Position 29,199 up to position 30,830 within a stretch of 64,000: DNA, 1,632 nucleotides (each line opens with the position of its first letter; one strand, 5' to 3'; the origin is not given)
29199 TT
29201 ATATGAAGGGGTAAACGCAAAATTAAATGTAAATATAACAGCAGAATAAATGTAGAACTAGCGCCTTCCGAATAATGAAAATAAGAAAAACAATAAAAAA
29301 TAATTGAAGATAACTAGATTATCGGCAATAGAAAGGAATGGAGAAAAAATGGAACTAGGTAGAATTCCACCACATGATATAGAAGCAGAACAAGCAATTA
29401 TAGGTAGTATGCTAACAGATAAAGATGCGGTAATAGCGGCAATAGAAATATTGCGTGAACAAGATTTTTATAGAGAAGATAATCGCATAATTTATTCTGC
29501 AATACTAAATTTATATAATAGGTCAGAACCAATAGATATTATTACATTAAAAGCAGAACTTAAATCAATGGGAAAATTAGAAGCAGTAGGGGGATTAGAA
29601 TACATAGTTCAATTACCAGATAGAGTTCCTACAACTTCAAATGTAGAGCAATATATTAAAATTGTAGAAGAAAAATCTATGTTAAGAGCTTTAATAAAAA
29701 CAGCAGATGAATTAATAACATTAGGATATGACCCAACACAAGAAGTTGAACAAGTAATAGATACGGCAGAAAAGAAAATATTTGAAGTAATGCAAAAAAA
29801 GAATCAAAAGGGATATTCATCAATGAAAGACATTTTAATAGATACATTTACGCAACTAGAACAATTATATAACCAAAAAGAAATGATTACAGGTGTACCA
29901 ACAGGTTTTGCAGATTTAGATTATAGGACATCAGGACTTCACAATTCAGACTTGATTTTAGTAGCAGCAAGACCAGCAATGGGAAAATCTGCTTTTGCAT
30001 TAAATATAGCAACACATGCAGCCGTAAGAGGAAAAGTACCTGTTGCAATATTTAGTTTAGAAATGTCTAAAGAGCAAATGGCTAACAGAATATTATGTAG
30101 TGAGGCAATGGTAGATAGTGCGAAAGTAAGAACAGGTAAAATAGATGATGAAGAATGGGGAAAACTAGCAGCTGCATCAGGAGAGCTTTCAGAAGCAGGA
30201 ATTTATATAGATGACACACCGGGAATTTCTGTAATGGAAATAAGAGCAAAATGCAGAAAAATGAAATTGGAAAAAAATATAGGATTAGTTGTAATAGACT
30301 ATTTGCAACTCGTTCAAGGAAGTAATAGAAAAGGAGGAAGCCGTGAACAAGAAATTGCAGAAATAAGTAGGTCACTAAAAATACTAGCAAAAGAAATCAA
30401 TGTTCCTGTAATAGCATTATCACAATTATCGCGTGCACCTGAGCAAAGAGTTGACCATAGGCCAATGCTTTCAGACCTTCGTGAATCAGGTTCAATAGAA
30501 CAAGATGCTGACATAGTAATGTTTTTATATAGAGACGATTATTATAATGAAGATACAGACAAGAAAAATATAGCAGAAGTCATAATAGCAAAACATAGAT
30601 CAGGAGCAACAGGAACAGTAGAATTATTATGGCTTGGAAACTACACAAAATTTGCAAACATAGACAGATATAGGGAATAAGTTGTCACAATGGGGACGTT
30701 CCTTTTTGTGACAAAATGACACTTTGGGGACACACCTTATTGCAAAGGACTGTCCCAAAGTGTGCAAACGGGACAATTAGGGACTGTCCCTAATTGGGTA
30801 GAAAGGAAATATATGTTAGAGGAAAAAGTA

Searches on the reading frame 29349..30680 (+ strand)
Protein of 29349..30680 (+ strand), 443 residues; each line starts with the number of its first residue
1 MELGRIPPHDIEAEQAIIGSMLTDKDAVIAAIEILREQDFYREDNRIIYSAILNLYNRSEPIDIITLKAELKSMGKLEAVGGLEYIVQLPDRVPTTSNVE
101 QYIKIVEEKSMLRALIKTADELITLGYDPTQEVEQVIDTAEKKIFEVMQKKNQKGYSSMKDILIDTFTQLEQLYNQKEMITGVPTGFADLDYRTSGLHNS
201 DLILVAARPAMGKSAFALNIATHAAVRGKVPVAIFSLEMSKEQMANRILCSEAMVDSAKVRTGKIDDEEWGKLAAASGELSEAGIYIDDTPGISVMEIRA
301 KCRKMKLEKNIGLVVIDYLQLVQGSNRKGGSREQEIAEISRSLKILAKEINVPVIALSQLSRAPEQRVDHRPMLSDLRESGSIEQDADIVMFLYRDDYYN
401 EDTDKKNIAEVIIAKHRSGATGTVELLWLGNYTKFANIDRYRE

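Call 14: find_encoding_contigs(protein=window:29349-30680:+, flank=10000, max_places=10)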
Protein window:29349-30680:+ (443 aa): 24 contigs read that carry it; 10 places shown.
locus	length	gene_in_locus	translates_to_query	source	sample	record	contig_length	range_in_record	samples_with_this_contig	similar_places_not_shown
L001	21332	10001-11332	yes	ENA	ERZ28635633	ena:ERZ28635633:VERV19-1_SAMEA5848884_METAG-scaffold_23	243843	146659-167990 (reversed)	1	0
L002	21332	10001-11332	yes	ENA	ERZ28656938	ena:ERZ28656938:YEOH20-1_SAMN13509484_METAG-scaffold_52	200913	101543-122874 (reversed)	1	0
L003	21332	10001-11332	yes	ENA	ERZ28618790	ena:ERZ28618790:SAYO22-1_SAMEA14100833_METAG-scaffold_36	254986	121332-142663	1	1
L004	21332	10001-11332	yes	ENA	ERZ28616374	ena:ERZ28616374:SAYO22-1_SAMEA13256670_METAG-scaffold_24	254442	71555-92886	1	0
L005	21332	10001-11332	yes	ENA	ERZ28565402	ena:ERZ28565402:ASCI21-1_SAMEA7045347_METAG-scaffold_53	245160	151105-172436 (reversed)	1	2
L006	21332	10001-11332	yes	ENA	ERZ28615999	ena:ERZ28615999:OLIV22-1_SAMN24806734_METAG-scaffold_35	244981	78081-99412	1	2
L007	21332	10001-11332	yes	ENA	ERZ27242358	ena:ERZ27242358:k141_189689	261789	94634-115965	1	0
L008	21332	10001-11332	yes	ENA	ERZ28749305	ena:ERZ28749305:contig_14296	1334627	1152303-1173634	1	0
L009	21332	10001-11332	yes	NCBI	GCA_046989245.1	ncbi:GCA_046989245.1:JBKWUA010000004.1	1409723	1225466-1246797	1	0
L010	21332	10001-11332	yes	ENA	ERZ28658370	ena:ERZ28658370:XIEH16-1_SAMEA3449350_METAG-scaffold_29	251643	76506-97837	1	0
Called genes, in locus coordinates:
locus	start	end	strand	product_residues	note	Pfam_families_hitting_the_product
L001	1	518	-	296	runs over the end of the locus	PF01435:Peptidase_M48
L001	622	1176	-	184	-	PF04011:LemA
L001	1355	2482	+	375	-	PF00089:Trypsin, PF13365:Trypsin_2, PF13180:PDZ_2, PF00595:PDZ (weak), PF17820:PDZ_6 (weak)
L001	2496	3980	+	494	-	PF01946:Thi4 (weak), PF01266:DAO, PF01494:FAD_binding_3 (weak), PF03486:HI0933_like (faint), PF07992:Pyr_redox_2 (weak), PF13450:NAD_binding_8 (weak), PF13738:Pyr_redox_3 (faint), PF00355:Rieske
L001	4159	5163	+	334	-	PF07501:G5, PF06725:3D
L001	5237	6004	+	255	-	PF03372:Exo_endo_phos, PF14529:Exo_endo_phos_2 (faint)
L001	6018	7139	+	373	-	PF01594:AI-2E_transport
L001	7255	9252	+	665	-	PF24898:GGDEF_GdpP, PF01368:DHH, PF02272:DHHA1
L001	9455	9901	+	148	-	PF01281:Ribosomal_L9_N, PF03948:Ribosomal_L9_C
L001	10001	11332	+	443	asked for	PF00772:DnaB, PF13481:AAA_25, PF03796:DnaB_C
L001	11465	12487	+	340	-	PF01171:ATP_bind_3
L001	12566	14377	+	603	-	PF06480:FtsH_ext, PF00004:AAA, PF07728:AAA_5 (weak), PF17862:AAA_lid_3, PF01434:Peptidase_M41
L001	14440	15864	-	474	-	PF00905:Transpeptidase, PF03793:PASTA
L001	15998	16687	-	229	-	PF03717:PBP_dimer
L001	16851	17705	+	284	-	PF00398:RrnaAD, PF13649:Methyltransf_25 (weak)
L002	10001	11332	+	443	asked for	PF00772:DnaB, PF13481:AAA_25, PF03796:DnaB_C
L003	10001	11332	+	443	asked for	PF00772:DnaB, PF13481:AAA_25, PF03796:DnaB_C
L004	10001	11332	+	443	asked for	PF00772:DnaB, PF13481:AAA_25, PF03796:DnaB_C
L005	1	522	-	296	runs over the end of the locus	PF01435:Peptidase_M48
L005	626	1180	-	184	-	PF04011:LemA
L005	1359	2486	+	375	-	PF00089:Trypsin, PF13365:Trypsin_2, PF13180:PDZ_2, PF00595:PDZ, PF17820:PDZ_6 (weak)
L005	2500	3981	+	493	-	PF01946:Thi4 (weak), PF01266:DAO, PF01494:FAD_binding_3 (weak), PF03486:HI0933_like (faint), PF07992:Pyr_redox_2 (weak), PF13450:NAD_binding_8 (weak), PF13738:Pyr_redox_3 (faint), PF00355:Rieske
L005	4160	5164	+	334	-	PF07501:G5, PF06725:3D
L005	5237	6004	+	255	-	PF03372:Exo_endo_phos, PF14529:Exo_endo_phos_2 (faint)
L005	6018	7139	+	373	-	PF01594:AI-2E_transport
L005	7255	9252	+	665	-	PF24898:GGDEF_GdpP, PF01368:DHH, PF02272:DHHA1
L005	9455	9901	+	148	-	PF01281:Ribosomal_L9_N, PF03948:Ribosomal_L9_C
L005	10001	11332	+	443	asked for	PF00772:DnaB, PF13481:AAA_25, PF03796:DnaB_C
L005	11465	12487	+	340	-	PF01171:ATP_bind_3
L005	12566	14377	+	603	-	PF06480:FtsH_ext, PF00004:AAA, PF07728:AAA_5 (weak), PF17862:AAA_lid_3, PF01434:Peptidase_M41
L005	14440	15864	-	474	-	PF00905:Transpeptidase, PF03793:PASTA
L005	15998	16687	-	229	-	PF03717:PBP_dimer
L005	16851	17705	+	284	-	PF00398:RrnaAD, PF13649:Methyltransf_25 (weak)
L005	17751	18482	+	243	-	PF04203:Sortase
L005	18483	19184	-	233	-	PF09335:VTT_dom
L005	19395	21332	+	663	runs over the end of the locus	PF09826:Beta_propel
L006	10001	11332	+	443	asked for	PF00772:DnaB, PF13481:AAA_25, PF03796:DnaB_C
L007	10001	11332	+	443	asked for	PF00772:DnaB, PF13481:AAA_25, PF03796:DnaB_C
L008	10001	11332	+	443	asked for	PF00772:DnaB, PF13481:AAA_25, PF03796:DnaB_C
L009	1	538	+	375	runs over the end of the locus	PF00089:Trypsin, PF13365:Trypsin_2, PF13180:PDZ_2, PF00595:PDZ, PF17820:PDZ_6 (weak)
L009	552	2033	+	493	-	PF01946:Thi4 (weak), PF01266:DAO, PF01494:FAD_binding_3 (weak), PF03486:HI0933_like (faint), PF07992:Pyr_redox_2 (weak), PF13450:NAD_binding_8 (weak), PF13738:Pyr_redox_3 (faint), PF00355:Rieske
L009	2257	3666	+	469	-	PF06782:UPF0236, PF01610:DDE_Tnp_ISL3 (weak)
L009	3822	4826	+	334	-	PF07501:G5, PF06725:3D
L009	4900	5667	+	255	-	PF03372:Exo_endo_phos, PF14529:Exo_endo_phos_2 (faint)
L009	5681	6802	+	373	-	PF01594:AI-2E_transport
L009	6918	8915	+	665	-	PF24898:GGDEF_GdpP, PF01368:DHH, PF02272:DHHA1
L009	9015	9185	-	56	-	-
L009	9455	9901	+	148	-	PF01281:Ribosomal_L9_N, PF03948:Ribosomal_L9_C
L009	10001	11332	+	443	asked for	PF00772:DnaB, PF13481:AAA_25, PF03796:DnaB_C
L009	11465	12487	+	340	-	PF01171:ATP_bind_3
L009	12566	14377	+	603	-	PF06480:FtsH_ext, PF00004:AAA, PF07728:AAA_5 (weak), PF17862:AAA_lid_3, PF01434:Peptidase_M41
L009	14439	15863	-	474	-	PF00905:Transpeptidase, PF03793:PASTA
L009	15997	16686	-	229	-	PF03717:PBP_dimer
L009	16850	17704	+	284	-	PF00398:RrnaAD, PF13649:Methyltransf_25 (weak)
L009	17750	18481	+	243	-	PF04203:Sortase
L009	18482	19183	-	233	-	PF09335:VTT_dom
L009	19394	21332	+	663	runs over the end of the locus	PF09826:Beta_propel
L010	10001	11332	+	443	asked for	PF00772:DnaB, PF13481:AAA_25, PF03796:DnaB_C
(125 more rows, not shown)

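Call 70: find_homologous_proteins(query=window:29349-30680:+, max_evalue=1e-100)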
Query window:29349-30680:+ (443 aa): 7995 proteins with E <= 1e-100 among 8000 candidates; the best 120 are listed.
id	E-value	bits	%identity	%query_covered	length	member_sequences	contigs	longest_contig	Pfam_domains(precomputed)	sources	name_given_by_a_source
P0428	2.9e-283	957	100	100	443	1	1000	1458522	PF03796.22,PF00772.27,PF13481.13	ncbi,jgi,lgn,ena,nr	ncbi:MAG: replicative DNA helicase [Clostridia bacterium]|jgi:replicative DNA helicase|nr:replicativ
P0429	3.3e-283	957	100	100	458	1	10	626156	PF03796.22,PF00772.27,PF13481.13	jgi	jgi:replicative DNA helicase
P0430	3.9e-283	957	100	100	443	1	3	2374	PF03796.22,PF00772.27,PF13481.13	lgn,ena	-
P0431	5.3e-283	956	100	100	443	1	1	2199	PF03796.22,PF00772.27,PF13481.13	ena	-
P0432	5.8e-283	956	100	100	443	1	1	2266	PF03796.22,PF00772.27,PF13481.13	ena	-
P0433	7.2e-283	956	100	100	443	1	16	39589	PF03796.22,PF00772.27,PF13481.13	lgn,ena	-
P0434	7.2e-283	956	100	100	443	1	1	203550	PF03796.22,PF00772.27,PF13481.13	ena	-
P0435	7.2e-283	956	100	100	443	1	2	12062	PF03796.22,PF00772.27,PF13481.13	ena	-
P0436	7.4e-283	956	100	100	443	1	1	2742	PF03796.22,PF00772.27,PF13481.13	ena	-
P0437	7.7e-283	956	100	100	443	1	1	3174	PF03796.22,PF00772.27,PF13481.13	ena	-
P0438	8.1e-283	956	100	100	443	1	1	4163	PF03796.22,PF00772.27,PF13481.13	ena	-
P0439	8.4e-283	956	100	100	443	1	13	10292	PF03796.22,PF00772.27,PF13481.13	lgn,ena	-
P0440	8.4e-283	956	100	100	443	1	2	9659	PF03796.22,PF00772.27,PF13481.13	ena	-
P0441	8.4e-283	955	100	100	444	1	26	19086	PF03796.22,PF00772.27,PF13481.13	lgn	-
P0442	8.7e-283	955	100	100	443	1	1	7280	PF03796.22,PF00772.27,PF13481.13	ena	-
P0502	3.1e-274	927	95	100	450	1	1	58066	PF03796.22,PF00772.27,PF13481.13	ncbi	-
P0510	6.7e-270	913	94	100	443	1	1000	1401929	PF03796.22,PF00772.27,PF13481.13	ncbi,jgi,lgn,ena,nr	ncbi:MAG: replicative DNA helicase [Clostridia bacterium]|nr:replicative DNA helicase [Clostridia ba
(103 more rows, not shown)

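Call 73: find_encoding_contigs(protein=P0429, flank=1000, max_places=10)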
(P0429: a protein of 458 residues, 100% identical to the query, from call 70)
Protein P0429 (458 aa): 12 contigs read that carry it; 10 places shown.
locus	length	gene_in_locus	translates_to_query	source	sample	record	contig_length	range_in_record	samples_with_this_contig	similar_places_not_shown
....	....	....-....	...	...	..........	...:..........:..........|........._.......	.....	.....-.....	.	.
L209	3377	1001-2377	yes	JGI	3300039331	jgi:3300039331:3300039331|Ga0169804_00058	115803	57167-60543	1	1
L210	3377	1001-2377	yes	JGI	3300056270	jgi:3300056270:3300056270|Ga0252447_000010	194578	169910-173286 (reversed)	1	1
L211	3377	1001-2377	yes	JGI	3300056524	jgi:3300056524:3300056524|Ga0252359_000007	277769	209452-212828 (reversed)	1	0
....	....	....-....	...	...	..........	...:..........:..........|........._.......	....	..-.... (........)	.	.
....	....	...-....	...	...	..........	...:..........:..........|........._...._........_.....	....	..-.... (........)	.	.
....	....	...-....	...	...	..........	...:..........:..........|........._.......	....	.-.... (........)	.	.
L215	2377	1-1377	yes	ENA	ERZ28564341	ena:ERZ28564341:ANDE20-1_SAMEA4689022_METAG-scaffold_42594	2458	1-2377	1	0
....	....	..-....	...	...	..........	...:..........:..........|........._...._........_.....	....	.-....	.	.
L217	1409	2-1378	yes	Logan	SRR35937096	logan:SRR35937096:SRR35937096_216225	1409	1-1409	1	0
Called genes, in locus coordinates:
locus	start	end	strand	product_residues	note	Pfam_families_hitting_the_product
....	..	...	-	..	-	-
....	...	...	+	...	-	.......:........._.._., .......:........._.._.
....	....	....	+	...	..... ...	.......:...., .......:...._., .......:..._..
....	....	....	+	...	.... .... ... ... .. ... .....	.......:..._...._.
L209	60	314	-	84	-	-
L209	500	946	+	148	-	PF01281:Ribosomal_L9_N, PF03948:Ribosomal_L9_C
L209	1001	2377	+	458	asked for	PF00772:DnaB, PF03796:DnaB_C, PF13481:AAA_25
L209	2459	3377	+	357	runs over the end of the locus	PF01171:ATP_bind_3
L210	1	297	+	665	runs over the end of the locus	PF24898:GGDEF_GdpP, PF01368:DHH, PF02272:DHHA1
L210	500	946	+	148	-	PF01281:Ribosomal_L9_N, PF03948:Ribosomal_L9_C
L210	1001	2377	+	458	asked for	PF00772:DnaB, PF03796:DnaB_C, PF13481:AAA_25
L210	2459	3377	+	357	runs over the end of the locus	PF01171:ATP_bind_3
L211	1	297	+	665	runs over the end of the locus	PF24898:GGDEF_GdpP, PF01368:DHH, PF02272:DHHA1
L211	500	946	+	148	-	PF01281:Ribosomal_L9_N, PF03948:Ribosomal_L9_C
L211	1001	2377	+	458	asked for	PF00772:DnaB, PF03796:DnaB_C, PF13481:AAA_25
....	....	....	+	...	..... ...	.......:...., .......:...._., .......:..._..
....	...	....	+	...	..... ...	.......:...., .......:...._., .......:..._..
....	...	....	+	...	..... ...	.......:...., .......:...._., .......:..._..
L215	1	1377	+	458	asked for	PF00772:DnaB, PF03796:DnaB_C, PF13481:AAA_25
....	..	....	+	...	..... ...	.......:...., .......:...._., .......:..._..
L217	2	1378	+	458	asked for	PF00772:DnaB, PF03796:DnaB_C, PF13481:AAA_25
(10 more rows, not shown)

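Call 74: find_encoding_contigs(protein=P0510, flank=1200, max_places=6)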
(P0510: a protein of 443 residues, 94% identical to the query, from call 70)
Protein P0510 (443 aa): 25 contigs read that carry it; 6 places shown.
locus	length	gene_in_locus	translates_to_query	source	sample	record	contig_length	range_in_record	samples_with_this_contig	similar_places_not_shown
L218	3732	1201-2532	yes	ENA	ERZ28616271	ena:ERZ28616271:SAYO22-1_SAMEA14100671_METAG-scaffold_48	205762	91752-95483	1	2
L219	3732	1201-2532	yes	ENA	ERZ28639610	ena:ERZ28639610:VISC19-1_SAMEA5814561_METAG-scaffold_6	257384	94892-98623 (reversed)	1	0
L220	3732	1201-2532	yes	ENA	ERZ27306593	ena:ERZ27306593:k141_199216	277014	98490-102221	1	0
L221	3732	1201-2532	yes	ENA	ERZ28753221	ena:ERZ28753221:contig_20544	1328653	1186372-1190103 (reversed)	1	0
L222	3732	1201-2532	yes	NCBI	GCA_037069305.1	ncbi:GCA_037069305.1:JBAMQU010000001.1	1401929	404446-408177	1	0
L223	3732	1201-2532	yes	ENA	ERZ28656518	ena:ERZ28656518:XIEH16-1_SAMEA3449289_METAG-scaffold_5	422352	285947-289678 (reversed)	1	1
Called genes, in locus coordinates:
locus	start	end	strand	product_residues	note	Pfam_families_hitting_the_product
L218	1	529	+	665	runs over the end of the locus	PF24898:GGDEF_GdpP, PF01368:DHH, PF02272:DHHA1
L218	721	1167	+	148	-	PF01281:Ribosomal_L9_N, PF03948:Ribosomal_L9_C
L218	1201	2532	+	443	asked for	PF00772:DnaB, PF03796:DnaB_C, PF13481:AAA_25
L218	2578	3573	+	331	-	PF01171:ATP_bind_3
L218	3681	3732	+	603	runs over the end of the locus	PF06480:FtsH_ext, PF00004:AAA, PF07728:AAA_5 (weak), PF17862:AAA_lid_3, PF01434:Peptidase_M41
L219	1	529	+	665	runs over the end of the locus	PF24898:GGDEF_GdpP, PF01368:DHH, PF02272:DHHA1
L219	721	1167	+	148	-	PF01281:Ribosomal_L9_N, PF03948:Ribosomal_L9_C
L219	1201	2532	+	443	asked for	PF00772:DnaB, PF03796:DnaB_C, PF13481:AAA_25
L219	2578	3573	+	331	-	PF01171:ATP_bind_3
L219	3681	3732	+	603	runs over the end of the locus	PF06480:FtsH_ext, PF00004:AAA, PF07728:AAA_5 (weak), PF17862:AAA_lid_3, PF01434:Peptidase_M41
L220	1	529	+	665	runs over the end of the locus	PF24898:GGDEF_GdpP, PF01368:DHH, PF02272:DHHA1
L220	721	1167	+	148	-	PF01281:Ribosomal_L9_N, PF03948:Ribosomal_L9_C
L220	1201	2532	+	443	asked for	PF00772:DnaB, PF03796:DnaB_C, PF13481:AAA_25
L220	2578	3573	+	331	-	PF01171:ATP_bind_3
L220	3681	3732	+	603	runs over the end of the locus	PF06480:FtsH_ext, PF00004:AAA, PF07728:AAA_5 (weak), PF17862:AAA_lid_3, PF01434:Peptidase_M41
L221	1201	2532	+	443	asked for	PF00772:DnaB, PF03796:DnaB_C, PF13481:AAA_25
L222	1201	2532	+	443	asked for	PF00772:DnaB, PF03796:DnaB_C, PF13481:AAA_25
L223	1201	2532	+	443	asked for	PF00772:DnaB, PF03796:DnaB_C, PF13481:AAA_25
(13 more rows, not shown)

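Call 75: find_encoding_contigs(protein=P0502, flank=1200, max_places=3)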
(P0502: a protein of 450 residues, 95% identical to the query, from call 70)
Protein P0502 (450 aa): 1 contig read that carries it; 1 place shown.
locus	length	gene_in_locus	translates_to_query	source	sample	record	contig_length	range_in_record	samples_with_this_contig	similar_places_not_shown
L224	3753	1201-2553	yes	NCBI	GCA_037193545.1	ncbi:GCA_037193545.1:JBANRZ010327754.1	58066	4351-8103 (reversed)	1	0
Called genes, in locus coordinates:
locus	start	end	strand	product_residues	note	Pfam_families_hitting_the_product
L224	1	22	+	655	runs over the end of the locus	PF24898:GGDEF_GdpP, PF01368:DHH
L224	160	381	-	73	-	-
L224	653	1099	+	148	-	PF01281:Ribosomal_L9_N, PF03948:Ribosomal_L9_C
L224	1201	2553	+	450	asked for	PF00772:DnaB, PF03796:DnaB_C, PF13481:AAA_25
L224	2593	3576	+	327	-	PF01171:ATP_bind_3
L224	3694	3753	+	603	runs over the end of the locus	PF06480:FtsH_ext, PF00004:AAA, PF07728:AAA_5 (weak), PF17862:AAA_lid_3, PF01434:Peptidase_M41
